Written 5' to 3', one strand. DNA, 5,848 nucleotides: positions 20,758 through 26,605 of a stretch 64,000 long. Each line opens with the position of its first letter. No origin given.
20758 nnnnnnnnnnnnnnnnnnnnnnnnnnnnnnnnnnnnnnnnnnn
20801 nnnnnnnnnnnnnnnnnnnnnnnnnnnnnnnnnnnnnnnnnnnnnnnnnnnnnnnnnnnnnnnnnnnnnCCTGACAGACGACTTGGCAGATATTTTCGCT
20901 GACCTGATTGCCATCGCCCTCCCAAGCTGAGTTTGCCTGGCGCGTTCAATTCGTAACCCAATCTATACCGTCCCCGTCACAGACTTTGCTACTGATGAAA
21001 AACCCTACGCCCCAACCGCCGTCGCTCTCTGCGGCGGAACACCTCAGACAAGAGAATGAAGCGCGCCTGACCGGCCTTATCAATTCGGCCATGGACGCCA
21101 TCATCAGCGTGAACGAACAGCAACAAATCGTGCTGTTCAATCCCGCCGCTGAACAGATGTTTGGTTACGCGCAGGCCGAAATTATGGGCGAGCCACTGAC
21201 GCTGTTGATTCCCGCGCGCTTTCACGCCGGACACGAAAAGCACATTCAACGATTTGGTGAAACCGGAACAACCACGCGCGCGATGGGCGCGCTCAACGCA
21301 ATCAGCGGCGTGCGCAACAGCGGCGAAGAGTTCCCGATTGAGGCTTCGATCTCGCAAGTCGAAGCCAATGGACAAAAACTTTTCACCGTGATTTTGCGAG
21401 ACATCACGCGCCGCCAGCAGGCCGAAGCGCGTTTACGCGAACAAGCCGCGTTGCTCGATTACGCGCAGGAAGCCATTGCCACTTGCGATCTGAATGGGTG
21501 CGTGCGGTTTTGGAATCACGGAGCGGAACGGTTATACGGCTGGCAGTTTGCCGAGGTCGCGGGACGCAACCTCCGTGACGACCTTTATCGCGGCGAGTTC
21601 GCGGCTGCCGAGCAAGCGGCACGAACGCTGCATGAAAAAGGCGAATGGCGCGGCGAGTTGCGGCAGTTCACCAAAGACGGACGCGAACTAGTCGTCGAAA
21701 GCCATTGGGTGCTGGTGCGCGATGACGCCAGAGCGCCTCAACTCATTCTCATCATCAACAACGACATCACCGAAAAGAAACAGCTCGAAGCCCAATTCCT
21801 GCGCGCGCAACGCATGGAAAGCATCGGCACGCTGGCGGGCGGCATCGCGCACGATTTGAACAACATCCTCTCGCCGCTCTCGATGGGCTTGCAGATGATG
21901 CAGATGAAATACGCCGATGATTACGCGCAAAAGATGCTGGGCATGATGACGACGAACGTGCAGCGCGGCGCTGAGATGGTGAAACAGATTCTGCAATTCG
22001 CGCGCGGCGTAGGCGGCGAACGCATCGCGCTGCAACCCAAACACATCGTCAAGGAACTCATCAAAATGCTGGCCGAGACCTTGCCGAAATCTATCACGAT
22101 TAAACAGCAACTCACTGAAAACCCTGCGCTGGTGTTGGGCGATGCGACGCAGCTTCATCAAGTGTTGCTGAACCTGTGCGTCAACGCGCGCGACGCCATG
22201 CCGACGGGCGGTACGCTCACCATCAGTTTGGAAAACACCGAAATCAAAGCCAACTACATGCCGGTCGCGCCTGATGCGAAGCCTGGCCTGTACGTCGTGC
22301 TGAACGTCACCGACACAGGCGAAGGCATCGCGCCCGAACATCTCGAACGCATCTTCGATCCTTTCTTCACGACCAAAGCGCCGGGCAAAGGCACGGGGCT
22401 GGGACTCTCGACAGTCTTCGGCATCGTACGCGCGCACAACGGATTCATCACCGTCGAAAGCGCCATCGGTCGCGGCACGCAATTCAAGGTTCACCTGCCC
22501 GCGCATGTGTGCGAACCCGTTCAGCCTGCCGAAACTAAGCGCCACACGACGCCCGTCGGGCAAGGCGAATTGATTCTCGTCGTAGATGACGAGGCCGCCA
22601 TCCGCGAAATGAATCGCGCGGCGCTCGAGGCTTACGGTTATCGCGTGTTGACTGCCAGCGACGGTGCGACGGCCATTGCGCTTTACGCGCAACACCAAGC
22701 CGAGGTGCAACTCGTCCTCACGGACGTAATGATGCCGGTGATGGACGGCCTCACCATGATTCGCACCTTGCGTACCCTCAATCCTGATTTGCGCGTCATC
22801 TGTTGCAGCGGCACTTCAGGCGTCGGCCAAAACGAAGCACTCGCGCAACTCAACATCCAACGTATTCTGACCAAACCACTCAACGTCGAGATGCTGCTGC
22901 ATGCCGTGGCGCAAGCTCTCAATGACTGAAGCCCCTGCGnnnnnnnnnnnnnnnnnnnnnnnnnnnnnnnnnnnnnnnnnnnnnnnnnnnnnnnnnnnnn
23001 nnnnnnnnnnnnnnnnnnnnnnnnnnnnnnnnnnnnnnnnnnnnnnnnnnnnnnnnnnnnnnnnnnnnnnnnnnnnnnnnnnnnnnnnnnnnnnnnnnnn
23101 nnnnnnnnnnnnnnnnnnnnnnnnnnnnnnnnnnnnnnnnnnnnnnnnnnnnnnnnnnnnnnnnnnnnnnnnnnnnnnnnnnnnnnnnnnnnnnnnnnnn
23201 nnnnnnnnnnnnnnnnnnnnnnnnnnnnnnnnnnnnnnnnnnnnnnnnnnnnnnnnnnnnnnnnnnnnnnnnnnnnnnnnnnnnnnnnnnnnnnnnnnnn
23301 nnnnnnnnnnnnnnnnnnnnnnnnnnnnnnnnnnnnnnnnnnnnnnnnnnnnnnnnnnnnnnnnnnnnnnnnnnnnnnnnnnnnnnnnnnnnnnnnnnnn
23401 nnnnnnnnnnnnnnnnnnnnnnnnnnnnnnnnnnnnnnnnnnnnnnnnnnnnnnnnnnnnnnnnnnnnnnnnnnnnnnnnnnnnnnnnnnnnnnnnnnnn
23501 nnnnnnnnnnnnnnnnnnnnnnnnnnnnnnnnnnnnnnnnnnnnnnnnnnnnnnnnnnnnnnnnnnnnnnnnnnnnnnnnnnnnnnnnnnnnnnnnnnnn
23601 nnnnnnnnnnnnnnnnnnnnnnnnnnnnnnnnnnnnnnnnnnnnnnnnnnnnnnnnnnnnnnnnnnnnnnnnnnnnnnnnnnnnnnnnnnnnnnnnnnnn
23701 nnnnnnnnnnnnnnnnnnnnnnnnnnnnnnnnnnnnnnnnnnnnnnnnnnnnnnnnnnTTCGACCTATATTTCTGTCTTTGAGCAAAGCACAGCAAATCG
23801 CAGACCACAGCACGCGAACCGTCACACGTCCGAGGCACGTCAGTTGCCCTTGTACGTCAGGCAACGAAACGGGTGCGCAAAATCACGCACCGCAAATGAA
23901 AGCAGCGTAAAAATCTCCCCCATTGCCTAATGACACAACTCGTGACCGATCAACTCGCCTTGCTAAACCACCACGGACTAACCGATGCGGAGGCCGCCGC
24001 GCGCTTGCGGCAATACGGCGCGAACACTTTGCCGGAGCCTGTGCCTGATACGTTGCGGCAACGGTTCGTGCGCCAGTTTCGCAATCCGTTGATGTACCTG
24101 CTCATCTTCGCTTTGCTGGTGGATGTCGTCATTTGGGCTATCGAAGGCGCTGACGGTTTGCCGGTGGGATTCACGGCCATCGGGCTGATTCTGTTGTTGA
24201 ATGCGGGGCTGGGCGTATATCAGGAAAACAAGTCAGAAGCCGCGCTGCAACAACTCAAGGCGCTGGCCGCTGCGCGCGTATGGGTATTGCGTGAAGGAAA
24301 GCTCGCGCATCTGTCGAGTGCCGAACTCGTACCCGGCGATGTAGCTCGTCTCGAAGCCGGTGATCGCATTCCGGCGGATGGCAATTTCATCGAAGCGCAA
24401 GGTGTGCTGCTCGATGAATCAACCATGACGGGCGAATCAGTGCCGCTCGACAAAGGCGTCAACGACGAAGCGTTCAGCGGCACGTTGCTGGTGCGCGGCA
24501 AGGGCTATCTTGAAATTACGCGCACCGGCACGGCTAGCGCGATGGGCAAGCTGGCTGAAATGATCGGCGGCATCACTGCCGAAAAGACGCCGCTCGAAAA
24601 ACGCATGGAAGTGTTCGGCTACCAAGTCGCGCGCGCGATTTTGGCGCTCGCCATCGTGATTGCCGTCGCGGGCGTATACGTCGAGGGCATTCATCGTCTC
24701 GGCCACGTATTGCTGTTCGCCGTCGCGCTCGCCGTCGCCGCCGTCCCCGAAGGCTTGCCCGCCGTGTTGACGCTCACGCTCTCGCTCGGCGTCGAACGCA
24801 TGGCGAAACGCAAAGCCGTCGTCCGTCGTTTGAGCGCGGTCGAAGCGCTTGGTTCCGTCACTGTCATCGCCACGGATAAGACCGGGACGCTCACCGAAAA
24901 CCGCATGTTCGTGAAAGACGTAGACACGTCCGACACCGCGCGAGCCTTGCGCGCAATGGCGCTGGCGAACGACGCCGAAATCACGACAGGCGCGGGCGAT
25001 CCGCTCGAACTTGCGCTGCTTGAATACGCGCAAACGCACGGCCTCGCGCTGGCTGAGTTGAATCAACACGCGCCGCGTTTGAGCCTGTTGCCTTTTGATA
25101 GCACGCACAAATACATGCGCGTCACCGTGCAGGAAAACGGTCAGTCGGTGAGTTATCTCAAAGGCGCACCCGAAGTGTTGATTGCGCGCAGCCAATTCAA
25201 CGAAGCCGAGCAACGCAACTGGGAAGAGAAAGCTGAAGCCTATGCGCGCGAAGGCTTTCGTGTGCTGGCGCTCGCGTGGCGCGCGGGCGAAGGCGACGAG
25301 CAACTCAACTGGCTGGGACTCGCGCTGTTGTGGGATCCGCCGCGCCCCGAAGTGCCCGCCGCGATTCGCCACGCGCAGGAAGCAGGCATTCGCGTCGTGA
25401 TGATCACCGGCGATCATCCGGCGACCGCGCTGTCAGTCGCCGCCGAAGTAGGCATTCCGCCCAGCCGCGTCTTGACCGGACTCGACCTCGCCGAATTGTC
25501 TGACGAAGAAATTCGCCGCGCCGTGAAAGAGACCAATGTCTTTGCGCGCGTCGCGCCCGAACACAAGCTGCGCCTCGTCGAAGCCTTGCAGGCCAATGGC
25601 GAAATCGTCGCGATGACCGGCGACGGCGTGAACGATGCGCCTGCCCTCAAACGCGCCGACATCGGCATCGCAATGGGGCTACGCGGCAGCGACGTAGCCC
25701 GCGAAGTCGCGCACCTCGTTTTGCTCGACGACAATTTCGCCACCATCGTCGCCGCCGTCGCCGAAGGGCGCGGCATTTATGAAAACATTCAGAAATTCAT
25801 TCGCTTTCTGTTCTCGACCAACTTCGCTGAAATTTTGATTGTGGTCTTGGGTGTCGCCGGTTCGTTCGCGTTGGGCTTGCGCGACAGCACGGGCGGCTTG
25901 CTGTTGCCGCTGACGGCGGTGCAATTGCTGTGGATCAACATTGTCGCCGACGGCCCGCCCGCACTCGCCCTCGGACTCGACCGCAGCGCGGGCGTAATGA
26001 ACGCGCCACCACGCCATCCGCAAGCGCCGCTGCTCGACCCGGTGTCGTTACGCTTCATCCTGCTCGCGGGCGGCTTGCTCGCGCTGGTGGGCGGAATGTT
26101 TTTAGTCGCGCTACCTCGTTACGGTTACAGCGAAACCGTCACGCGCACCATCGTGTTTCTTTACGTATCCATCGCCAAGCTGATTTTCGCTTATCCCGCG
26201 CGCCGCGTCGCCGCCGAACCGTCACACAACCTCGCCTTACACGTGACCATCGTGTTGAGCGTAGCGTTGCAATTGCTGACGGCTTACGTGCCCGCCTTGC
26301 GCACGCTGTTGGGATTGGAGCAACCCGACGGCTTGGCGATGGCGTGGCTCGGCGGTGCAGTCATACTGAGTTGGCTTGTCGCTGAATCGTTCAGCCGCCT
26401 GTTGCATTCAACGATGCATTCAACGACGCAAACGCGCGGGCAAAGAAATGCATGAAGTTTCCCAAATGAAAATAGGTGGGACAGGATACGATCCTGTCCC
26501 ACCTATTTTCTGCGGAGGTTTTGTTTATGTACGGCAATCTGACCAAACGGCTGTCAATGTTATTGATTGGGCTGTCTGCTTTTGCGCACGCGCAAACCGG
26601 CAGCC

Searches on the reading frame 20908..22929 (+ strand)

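Call 79: search_protein_families(library=pfam, proteins=[window:20908-22929:+], max_evalue=0.00001)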
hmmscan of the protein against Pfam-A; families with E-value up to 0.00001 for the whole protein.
window:20908-22929:+ (673 aa): 9 families
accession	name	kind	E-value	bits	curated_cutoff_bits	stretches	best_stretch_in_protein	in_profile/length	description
PF13426.13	PAS_9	-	1.2e-28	99.9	27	2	63-167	2-102/103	PAS domain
PF00989.32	PAS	-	7.4e-27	94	22.6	2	54-166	3-113/113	PAS fold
PF02518.31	HATPase_c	-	6.5e-25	88.2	26.4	1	411-532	1-109/111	Histidine kinase-, DNA gyrase B-, and HSP90-like ATPase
PF08448.16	PAS_4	-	1.4e-23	83.7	23.1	2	59-170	2-109/110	PAS fold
PF00072.30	Response_reg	-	4.3e-23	82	30.2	1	556-667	1-110/111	Response regulator receiver domain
PF13188.13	PAS_8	-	2e-18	66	21.8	1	52-104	1-49/65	PAS domain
PF08447.18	PAS_3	-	2.5e-08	34.5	25.6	0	201-280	3-85/89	PAS fold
PF00512.31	HisKA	-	6.3e-07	29.8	26.9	1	307-366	3-62/66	His Kinase A (phospho-acceptor) domain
PF24820.1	Diguanyl_cycl_sensor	-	1.5e-06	28.5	28.1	0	57-165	1-109/109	Diguanylate cyclase-like sensor domain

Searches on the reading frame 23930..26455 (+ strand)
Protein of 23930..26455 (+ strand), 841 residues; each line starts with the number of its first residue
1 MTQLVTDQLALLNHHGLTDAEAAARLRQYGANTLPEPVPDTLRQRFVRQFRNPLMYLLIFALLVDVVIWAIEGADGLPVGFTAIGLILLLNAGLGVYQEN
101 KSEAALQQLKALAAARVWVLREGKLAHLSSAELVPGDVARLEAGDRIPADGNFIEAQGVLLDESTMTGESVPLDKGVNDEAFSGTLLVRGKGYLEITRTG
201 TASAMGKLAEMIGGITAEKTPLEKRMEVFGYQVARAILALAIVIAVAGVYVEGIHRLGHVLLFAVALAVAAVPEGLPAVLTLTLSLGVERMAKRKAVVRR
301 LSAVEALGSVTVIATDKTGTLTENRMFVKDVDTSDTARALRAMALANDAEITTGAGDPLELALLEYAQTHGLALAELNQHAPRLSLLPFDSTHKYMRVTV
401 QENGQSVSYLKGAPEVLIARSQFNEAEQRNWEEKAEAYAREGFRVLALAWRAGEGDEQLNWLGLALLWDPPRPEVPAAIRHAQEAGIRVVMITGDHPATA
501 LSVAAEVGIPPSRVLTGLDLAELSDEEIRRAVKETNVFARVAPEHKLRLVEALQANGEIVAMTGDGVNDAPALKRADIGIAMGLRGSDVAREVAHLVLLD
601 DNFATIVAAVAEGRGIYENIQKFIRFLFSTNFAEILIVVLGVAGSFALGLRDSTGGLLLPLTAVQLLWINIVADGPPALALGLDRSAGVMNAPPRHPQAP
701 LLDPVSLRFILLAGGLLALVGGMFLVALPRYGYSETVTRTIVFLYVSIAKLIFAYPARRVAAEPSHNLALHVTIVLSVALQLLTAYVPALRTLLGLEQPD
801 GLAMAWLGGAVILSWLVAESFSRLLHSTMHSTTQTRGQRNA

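Call 79: search_protein_families(library=pfam, proteins=[window:23930-26455:+], max_evalue=0.00001)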
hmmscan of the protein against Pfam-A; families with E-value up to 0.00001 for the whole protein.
window:23930-26455:+ (841 aa): 7 families
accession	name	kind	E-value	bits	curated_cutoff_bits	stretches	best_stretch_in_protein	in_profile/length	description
PF00122.25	E1-E2_ATPase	-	1.1e-45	155.9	28.1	1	112-294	2-181/181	E1-E2 ATPase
PF00689.26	Cation_ATPase_C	-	3e-29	102.5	27.3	1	659-821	2-172/175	Cation transporting ATPase, C-terminus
PF00702.32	Hydrolase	-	4.4e-25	89.6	26.4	1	311-577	2-191/191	haloacid dehalogenase-like hydrolase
PF13246.12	Cation_ATPase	-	3.1e-15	56.4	21.7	1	348-422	13-89/91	Cation transport ATPase (P-type)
PF00690.31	Cation_ATPase_N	-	1.6e-14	53.7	20.4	1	13-64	17-68/69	Cation transporter/ATPase, N-terminus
PF12710.13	HAD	-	3.3e-07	31.3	27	0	435-574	46-189/189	haloacid dehalogenase-like hydrolase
PF08282.18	Hydrolase_3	-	3.2e-06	27.5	20.9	0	548-603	194-248/255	haloacid dehalogenase-like hydrolase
